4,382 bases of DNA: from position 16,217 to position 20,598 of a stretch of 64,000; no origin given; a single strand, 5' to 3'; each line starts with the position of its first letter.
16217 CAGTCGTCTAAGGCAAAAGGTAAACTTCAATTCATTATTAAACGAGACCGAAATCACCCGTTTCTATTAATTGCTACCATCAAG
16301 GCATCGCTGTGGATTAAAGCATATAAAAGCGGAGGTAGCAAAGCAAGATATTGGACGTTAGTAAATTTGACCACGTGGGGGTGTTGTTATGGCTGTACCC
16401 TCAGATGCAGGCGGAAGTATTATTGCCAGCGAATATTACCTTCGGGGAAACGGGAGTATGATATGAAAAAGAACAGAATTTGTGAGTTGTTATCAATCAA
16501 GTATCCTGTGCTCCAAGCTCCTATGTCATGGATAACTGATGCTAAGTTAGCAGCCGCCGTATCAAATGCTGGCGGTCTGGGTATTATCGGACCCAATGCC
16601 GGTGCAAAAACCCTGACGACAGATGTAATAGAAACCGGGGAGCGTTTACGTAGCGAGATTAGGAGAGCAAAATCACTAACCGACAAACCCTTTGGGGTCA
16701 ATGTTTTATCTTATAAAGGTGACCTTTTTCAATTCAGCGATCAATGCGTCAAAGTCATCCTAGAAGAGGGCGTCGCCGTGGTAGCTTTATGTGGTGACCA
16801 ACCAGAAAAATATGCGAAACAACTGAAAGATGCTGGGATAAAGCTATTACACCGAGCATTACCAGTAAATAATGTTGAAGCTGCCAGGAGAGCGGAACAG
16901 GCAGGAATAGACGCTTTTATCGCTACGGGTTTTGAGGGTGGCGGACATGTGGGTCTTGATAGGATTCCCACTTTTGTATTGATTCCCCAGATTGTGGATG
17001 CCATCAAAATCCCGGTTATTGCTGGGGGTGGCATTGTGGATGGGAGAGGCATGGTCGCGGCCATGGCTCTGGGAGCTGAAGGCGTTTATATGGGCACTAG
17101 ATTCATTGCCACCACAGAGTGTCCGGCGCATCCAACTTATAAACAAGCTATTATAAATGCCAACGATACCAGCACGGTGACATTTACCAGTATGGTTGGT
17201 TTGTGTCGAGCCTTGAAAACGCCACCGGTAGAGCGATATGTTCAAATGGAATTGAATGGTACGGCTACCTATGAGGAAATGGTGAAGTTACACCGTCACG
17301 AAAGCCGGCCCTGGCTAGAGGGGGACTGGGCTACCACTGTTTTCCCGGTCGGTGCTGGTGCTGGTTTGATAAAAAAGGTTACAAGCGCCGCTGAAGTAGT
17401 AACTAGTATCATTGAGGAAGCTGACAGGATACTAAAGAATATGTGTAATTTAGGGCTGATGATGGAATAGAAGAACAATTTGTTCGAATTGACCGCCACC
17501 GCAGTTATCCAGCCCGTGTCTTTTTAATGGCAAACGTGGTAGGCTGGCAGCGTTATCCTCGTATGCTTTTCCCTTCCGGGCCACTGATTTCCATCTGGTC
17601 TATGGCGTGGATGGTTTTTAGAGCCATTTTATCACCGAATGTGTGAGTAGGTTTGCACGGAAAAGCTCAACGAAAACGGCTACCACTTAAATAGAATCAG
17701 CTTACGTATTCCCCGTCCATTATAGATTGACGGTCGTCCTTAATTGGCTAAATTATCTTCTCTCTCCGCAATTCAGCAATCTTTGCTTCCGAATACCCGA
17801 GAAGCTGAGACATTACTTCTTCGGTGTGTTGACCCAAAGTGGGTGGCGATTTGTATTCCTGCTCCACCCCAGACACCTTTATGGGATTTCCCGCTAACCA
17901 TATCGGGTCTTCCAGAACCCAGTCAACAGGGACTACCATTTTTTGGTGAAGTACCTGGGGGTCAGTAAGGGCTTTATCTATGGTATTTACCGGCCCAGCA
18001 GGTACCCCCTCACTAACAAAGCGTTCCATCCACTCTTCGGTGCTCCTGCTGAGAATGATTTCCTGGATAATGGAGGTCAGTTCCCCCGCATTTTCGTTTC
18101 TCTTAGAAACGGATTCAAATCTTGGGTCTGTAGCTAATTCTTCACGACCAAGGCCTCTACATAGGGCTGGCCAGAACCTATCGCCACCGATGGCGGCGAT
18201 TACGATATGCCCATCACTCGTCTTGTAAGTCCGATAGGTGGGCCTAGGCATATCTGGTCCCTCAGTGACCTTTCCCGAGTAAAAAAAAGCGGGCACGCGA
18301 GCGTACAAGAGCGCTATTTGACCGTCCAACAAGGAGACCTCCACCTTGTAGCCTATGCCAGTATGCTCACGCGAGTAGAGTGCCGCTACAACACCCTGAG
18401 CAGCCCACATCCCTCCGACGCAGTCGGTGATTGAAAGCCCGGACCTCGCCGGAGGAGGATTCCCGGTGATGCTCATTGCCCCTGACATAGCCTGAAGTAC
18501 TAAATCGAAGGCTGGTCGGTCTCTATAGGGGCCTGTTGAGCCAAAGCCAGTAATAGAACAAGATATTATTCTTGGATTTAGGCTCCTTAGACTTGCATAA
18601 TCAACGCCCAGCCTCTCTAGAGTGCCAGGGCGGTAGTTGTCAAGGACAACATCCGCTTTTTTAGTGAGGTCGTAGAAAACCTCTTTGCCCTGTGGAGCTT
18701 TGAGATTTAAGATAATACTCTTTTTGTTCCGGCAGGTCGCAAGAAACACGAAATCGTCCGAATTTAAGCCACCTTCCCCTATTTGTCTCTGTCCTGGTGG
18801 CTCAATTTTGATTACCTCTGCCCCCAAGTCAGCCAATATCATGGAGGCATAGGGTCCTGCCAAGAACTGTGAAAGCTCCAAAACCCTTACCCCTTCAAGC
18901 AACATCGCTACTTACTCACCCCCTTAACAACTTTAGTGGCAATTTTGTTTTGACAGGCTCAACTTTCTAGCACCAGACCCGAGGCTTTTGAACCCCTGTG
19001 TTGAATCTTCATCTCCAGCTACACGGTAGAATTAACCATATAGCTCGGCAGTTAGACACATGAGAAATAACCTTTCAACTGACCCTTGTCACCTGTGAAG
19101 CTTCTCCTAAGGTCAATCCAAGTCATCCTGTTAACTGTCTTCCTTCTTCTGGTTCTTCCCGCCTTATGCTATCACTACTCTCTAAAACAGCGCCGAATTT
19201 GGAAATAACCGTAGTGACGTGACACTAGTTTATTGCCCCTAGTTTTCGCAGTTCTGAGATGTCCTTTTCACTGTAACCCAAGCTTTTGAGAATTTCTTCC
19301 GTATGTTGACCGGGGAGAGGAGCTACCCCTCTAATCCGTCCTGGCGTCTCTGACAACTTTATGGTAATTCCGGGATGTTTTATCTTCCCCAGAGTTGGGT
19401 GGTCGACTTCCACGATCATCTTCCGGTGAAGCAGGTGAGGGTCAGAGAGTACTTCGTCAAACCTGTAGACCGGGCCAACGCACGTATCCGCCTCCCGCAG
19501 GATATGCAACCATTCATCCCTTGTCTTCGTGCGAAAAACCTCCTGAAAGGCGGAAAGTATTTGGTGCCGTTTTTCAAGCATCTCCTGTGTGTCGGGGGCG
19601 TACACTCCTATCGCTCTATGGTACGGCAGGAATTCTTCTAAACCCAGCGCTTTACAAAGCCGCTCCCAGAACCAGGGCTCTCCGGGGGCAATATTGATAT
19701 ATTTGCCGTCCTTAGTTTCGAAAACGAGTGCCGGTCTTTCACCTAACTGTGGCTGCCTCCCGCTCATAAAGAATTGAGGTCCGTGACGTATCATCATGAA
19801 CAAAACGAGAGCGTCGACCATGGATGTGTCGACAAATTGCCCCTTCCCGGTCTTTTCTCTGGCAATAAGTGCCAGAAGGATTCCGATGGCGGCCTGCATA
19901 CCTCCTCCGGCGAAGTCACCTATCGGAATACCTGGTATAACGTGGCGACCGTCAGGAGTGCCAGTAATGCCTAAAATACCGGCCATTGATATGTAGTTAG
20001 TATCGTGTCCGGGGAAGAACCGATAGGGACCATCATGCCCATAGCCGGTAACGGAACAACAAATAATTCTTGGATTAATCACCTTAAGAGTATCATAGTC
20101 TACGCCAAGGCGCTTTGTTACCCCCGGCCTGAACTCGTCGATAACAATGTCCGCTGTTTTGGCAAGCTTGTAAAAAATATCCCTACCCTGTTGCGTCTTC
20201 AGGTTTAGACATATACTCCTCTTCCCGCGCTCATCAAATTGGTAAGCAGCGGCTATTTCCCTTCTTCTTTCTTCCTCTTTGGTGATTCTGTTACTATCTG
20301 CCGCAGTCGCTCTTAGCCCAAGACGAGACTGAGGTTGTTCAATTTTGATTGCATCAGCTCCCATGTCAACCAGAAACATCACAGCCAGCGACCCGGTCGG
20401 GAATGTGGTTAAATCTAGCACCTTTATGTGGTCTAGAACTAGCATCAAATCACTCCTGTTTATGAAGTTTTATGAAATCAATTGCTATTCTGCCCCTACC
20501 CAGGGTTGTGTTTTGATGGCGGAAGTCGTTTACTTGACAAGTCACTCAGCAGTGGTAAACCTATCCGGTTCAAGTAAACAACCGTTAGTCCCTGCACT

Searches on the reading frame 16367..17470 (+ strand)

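Call 70: search_protein_families(library=pfam, proteins=[window:16367-17470:+], max_evalue=1e-8)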
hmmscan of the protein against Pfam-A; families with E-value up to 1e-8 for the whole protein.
window:16367-17470:+ (367 aa): 2 families
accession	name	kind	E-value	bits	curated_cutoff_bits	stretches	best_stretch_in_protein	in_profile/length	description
PF03060.21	NMO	-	5.3e-67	227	28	1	37-351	3-331/331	Nitronate monooxygenase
PF00478.31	IMPDH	-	5.2e-14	52.4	25.6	1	36-260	25-253/345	IMP dehydrogenase / GMP reductase domain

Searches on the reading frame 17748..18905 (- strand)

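Call 70: search_protein_families(library=pfam, proteins=[window:17748-18905:-], max_evalue=1e-8)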
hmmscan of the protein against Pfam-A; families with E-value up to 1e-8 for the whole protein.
window:17748-18905:- (385 aa): 1 family
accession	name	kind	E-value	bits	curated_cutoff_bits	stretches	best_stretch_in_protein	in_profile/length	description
PF02515.22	CoA_transf_3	-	5.6e-117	391.4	23.3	1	3-361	1-366/366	CoA-transferase family III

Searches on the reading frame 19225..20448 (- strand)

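Call 70: search_protein_families(library=pfam, proteins=[window:19225-20448:-], max_evalue=1e-8)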
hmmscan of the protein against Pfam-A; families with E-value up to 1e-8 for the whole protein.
window:19225-20448:- (407 aa): 1 family
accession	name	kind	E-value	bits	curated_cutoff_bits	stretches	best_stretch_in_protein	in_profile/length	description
PF02515.22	CoA_transf_3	-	6.7e-102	341.8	23.3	1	5-383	1-366/366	CoA-transferase family III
